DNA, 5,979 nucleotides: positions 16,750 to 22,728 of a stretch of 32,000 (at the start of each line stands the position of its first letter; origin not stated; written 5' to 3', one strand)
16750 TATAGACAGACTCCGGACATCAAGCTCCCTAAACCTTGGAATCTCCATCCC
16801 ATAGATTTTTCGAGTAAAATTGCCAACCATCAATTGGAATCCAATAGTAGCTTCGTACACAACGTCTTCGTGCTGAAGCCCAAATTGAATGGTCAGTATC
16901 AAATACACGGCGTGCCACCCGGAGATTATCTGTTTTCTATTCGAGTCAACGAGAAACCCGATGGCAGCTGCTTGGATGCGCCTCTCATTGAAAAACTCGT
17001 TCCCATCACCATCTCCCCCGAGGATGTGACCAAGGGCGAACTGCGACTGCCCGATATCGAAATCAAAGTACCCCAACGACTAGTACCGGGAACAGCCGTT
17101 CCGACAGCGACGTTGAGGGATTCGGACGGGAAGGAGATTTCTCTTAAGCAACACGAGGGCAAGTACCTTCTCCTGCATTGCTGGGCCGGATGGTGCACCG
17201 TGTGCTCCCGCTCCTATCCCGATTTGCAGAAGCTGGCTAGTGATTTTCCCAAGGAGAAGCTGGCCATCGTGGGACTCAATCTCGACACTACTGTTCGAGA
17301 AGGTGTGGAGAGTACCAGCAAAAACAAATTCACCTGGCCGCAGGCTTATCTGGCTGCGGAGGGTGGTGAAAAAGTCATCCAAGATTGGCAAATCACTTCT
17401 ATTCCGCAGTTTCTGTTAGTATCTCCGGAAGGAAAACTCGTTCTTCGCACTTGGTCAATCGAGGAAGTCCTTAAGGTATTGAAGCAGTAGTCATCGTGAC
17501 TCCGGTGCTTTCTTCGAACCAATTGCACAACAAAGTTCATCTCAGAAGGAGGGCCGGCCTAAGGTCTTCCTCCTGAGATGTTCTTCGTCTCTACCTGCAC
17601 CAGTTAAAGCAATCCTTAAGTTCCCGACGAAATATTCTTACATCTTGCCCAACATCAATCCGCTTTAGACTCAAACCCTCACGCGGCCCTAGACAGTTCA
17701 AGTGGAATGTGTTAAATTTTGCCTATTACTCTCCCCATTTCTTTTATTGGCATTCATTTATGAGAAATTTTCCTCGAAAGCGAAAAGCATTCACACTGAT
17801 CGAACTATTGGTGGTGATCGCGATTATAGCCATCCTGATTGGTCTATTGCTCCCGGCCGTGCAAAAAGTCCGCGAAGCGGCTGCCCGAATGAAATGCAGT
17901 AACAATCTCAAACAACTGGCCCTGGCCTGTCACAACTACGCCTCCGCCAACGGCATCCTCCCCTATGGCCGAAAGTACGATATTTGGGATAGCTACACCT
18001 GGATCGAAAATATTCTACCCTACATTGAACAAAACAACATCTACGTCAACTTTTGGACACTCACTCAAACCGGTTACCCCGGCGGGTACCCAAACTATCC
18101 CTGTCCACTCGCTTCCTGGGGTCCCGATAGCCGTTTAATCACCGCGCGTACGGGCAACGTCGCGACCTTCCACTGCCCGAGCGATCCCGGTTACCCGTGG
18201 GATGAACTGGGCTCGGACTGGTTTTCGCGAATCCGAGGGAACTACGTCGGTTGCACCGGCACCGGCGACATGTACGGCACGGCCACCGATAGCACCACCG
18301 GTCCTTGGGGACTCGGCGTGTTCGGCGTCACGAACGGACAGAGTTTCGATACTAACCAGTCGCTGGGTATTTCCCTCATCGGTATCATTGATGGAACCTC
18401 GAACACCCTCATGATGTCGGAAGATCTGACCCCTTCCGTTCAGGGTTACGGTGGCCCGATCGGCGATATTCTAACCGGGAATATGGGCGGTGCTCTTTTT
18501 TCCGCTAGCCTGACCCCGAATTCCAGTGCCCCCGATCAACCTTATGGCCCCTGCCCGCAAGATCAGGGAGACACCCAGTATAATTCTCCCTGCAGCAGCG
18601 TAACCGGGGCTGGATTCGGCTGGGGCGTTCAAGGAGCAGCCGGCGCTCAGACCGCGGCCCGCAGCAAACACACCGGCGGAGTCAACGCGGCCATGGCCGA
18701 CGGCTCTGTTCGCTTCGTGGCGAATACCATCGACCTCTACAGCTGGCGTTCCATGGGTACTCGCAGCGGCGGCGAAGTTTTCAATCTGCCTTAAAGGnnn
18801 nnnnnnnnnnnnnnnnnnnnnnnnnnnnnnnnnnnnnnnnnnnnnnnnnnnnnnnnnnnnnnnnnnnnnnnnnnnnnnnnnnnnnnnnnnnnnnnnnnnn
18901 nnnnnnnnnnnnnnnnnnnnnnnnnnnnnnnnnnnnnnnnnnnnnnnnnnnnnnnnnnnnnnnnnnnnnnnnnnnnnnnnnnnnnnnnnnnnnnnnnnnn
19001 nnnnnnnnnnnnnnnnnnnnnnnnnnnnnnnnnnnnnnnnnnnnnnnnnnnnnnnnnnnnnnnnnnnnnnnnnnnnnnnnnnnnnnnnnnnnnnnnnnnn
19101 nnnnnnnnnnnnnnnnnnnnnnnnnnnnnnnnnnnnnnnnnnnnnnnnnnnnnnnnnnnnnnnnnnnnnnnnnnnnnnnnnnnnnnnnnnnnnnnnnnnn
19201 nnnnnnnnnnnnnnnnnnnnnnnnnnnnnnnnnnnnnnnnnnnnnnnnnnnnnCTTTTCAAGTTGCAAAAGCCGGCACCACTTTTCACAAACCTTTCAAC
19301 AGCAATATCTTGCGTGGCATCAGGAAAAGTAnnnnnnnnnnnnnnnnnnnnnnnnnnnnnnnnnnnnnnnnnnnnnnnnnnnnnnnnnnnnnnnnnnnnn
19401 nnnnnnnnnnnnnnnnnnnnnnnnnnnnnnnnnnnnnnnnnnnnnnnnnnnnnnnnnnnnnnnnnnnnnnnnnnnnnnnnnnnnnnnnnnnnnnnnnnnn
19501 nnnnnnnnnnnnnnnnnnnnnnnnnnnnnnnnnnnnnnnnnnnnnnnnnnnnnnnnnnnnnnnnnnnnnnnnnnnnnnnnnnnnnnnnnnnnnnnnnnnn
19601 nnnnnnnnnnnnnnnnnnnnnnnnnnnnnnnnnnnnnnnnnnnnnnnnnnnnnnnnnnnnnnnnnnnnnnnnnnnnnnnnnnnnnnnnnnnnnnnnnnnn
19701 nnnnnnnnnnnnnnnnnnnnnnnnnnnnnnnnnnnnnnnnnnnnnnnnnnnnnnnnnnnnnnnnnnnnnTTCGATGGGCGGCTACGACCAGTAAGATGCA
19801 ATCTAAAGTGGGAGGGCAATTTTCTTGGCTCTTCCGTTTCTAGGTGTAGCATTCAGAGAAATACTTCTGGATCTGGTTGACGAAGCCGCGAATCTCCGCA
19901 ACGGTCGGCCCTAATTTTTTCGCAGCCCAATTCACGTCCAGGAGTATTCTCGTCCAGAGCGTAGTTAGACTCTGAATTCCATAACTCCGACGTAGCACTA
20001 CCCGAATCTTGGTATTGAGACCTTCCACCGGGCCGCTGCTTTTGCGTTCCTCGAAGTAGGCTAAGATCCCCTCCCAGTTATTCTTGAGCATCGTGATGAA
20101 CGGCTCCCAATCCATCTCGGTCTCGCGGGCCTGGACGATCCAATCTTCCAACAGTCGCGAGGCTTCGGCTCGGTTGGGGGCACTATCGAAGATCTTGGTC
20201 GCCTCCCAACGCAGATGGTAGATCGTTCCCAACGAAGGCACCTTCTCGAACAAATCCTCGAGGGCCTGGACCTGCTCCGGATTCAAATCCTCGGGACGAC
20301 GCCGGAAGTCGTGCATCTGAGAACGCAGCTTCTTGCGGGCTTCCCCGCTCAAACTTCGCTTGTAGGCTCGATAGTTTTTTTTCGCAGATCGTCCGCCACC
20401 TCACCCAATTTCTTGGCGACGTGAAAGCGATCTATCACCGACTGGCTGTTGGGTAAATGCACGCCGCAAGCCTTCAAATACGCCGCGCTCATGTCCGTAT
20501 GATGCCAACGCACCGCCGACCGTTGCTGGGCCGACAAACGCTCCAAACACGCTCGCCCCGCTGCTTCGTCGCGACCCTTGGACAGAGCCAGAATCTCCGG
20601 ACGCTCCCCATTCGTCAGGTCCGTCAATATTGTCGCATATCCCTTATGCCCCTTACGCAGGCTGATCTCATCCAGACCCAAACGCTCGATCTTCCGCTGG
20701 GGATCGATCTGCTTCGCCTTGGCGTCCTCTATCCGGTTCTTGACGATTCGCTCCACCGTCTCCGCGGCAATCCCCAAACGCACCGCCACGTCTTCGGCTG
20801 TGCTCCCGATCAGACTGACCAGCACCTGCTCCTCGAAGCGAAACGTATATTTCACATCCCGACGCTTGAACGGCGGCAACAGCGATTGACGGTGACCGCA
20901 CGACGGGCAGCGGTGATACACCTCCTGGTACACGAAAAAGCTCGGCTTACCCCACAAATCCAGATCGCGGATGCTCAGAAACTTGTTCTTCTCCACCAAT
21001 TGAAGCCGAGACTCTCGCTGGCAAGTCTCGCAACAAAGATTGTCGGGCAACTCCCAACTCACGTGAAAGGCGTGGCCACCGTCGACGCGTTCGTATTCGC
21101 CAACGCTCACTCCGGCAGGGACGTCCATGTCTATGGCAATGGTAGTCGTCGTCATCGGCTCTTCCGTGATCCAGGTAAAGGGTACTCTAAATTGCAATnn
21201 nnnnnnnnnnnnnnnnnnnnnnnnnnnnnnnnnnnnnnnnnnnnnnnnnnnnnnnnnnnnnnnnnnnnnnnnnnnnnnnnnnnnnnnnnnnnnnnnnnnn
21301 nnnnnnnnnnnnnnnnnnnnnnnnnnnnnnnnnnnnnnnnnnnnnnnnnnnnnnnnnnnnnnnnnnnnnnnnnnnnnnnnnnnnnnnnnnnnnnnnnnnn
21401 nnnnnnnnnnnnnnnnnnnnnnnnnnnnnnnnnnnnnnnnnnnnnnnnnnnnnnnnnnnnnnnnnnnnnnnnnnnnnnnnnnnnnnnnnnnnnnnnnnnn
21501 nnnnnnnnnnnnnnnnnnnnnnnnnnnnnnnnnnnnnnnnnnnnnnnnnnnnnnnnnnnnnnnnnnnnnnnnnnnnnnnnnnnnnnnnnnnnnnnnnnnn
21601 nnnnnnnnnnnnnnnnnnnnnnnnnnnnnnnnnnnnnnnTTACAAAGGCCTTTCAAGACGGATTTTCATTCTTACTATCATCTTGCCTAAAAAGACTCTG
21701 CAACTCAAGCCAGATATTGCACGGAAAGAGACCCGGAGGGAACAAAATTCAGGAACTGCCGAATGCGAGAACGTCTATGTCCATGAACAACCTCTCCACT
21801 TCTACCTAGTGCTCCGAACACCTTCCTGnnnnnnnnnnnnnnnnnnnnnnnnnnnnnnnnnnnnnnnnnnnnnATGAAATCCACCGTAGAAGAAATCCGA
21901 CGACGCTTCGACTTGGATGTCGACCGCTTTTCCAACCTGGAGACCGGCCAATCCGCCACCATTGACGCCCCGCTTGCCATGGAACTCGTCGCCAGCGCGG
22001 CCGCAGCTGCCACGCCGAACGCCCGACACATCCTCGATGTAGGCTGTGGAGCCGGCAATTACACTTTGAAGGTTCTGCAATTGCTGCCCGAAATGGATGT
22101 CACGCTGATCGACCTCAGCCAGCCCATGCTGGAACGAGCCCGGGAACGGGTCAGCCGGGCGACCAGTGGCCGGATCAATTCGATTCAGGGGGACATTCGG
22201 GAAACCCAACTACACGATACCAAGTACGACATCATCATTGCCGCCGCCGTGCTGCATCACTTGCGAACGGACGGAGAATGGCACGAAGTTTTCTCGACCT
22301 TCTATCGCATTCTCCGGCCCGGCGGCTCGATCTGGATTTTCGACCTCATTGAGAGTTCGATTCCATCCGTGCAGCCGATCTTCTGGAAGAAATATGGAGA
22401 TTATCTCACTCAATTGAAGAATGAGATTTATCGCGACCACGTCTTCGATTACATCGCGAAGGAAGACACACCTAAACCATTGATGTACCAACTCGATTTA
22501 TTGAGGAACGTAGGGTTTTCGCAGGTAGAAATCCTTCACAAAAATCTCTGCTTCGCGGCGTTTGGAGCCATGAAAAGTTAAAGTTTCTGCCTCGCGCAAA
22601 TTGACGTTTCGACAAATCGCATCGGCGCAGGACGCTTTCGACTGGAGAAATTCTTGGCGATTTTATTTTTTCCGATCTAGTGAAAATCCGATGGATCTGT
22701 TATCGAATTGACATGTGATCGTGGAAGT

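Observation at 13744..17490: One-polypeptide ECF sigma factor, TM helix, about 800 aa of beta-sandwich domains and a periplasmic TlpA-like CxxC thioredoxin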

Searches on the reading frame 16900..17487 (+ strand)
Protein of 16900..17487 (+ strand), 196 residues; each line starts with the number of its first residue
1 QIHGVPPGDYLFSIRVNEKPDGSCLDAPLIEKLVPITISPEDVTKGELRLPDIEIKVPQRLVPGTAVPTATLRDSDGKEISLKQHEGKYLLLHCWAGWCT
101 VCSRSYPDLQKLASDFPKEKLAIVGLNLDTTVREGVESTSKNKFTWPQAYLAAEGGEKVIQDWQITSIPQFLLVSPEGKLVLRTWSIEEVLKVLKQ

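Call 25: search_solved_structures(query=window:16900-17487:+, max_evalue=0.001, show_alignments=2)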
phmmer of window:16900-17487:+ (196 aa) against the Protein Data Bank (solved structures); distinct sequences matched with E-value up to 0.001: 38.
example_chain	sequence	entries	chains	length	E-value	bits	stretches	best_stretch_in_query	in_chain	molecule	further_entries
2lrn_A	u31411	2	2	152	7.1e-15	58.4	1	61-184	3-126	Thiol:disulfide interchange protein | Putative thiol-disulfide oxidoreductase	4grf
2yp6_A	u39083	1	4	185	2.9e-12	49.8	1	39-180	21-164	THIOREDOXIN FAMILY PROTEIN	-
4hqz_A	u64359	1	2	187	6.5e-12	48.7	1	57-180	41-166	Thioredoxin family protein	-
3fkf_A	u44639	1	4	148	1.1e-11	48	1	62-188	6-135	thiol-disulfide oxidoreductase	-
4nmu_A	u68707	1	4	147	2.2e-11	46.9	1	61-183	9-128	Thiol-disulfide oxidoreductase ResA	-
2h1b_A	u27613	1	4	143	1.1e-10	44.7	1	64-182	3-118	Thiol-disulfide oxidoreductase resA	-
1st9_A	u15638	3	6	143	1.1e-10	44.7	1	64-182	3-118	Thiol-disulfide oxidoreductase resA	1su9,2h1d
2lja_A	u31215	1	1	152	1.2e-10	44.6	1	71-182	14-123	Putative thiol-disulfide oxidoreductase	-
2f9s_A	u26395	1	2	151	1.3e-10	44.5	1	64-182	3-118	Thiol-disulfide oxidoreductase resA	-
3c71_A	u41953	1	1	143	1.5e-10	44.3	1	64-182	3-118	Thiol-disulfide oxidoreductase resA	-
1jfu_A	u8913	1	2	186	3.5e-10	43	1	67-194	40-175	THIOL:DISULFIDE INTERCHANGE PROTEIN TLPA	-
3c73_A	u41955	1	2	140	4.5e-10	42.7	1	67-182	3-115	Thiol-disulfide oxidoreductase resA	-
3erw_A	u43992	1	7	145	6.5e-10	42.2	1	66-180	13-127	Sporulation thiol-disulfide oxidoreductase A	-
3hdc_A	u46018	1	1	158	1.3e-09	41.1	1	64-134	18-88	Thioredoxin family protein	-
2h19_A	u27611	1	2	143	1.9e-09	40.6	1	64-182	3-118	Thiol-disulfide oxidoreductase resA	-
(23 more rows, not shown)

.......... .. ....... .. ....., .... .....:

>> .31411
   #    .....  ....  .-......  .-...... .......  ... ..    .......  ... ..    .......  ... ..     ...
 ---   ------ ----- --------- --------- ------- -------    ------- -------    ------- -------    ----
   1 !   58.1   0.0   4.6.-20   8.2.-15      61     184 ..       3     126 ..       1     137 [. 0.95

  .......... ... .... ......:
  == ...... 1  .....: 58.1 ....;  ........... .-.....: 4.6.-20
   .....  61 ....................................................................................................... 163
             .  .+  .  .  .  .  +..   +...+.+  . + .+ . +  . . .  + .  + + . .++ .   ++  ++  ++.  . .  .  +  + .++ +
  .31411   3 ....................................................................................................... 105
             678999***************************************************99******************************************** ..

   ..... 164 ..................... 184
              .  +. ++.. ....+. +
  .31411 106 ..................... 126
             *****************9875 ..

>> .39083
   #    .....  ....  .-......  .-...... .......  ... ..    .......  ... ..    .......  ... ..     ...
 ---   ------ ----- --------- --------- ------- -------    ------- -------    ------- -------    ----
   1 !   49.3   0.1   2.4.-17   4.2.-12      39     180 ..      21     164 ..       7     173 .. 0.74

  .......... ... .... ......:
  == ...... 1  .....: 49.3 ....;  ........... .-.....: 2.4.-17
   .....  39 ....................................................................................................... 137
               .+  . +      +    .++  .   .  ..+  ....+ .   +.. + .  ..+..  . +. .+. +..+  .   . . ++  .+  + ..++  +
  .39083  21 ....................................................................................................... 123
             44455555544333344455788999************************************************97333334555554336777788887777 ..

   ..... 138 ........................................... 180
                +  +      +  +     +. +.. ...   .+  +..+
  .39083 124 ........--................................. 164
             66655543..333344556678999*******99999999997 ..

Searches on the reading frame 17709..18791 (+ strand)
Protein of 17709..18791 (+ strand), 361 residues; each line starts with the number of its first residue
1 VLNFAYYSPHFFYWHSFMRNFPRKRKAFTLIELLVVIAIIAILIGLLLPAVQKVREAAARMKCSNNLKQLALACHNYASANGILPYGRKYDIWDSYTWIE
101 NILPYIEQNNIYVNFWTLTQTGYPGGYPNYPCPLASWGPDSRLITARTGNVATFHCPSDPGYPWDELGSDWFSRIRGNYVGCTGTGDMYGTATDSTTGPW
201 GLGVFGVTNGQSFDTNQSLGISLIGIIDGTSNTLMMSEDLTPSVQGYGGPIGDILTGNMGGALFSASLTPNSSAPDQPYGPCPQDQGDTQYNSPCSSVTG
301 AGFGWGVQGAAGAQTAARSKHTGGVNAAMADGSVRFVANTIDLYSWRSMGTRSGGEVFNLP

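Call 22: search_protein_families(library=pfam, proteins=[window:17709-18791:+], max_evalue=0.001)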
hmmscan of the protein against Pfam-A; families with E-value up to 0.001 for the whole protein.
window:17709-18791:+ (361 aa): 2 families
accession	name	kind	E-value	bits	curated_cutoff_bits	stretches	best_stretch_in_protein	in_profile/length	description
PF07596.16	SBP_bac_10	-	4.1e-42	145.5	23.3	1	52-343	1-267/268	Protein of unknown function (DUF1559)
PF07963.17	N_methyl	-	4.2e-09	36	21.2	1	23-48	2-27/27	Prokaryotic N-terminal methylation motif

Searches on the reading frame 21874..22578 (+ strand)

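Call 22: search_protein_families(library=pfam, proteins=[window:21874-22578:+], max_evalue=0.001)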
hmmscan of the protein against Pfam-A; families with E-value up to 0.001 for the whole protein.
window:21874-22578:+ (235 aa): 17 families
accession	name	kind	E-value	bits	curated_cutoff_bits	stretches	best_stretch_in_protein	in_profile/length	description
PF13649.12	Methyltransf_25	-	3.5e-24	85.7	27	1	53-151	1-97/97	Methyltransferase domain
PF08241.18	Methyltransf_11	-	3.6e-21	76.1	21.2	1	54-155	1-95/95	Methyltransferase domain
PF08242.18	Methyltransf_12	-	4.9e-21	75.7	30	1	54-152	1-97/98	Methyltransferase domain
PF13847.12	Methyltransf_31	-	1.5e-17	64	27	1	51-155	5-109/145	Methyltransferase domain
PF01209.24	Ubie_methyltran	-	1.7e-14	54.2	20.1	1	49-219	47-217/233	ubiE/COQ5 methyltransferase family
PF13489.12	Methyltransf_23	-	1.1e-11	45.2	27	1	43-155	16-116/164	Methyltransferase domain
PF00891.24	Methyltransf_2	-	1.4e-11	44.6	22.3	1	50-162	63-171/210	O-methyltransferase domain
PF05175.20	MTS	-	2.1e-11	44.2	23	1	49-155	31-138/170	Methyltransferase small domain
PF05401.17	NodS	-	9.7e-10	39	24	1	49-153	43-142/201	Nodulation protein S (NodS)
PF02353.26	CMAS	-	2.7e-06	27.3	27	1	51-155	64-164/273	Mycolic acid cyclopropane synthetase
PF01135.25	PCMT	-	4.2e-06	27.1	20.3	1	21-126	47-151/210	Protein-L-isoaspartate(D-aspartate) O-methyltransferase (PCMT)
PF05891.18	Methyltransf_PK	-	1.5e-05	25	27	1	46-156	52-160/218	AdoMet dependent proline di-methyltransferase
PF00398.26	RrnaAD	-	1.6e-05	24.6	24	1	24-125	8-106/263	Ribosomal RNA adenine dimethylase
PF03848.20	TehB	-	0.00015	21.7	20.4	1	49-152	30-129/193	Tellurite resistance protein TehB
PF03141.22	Methyltransf_29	-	0.00019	20.6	23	0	117-160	427-470/506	Putative S-adenosyl-L-methionine-dependent methyltransferase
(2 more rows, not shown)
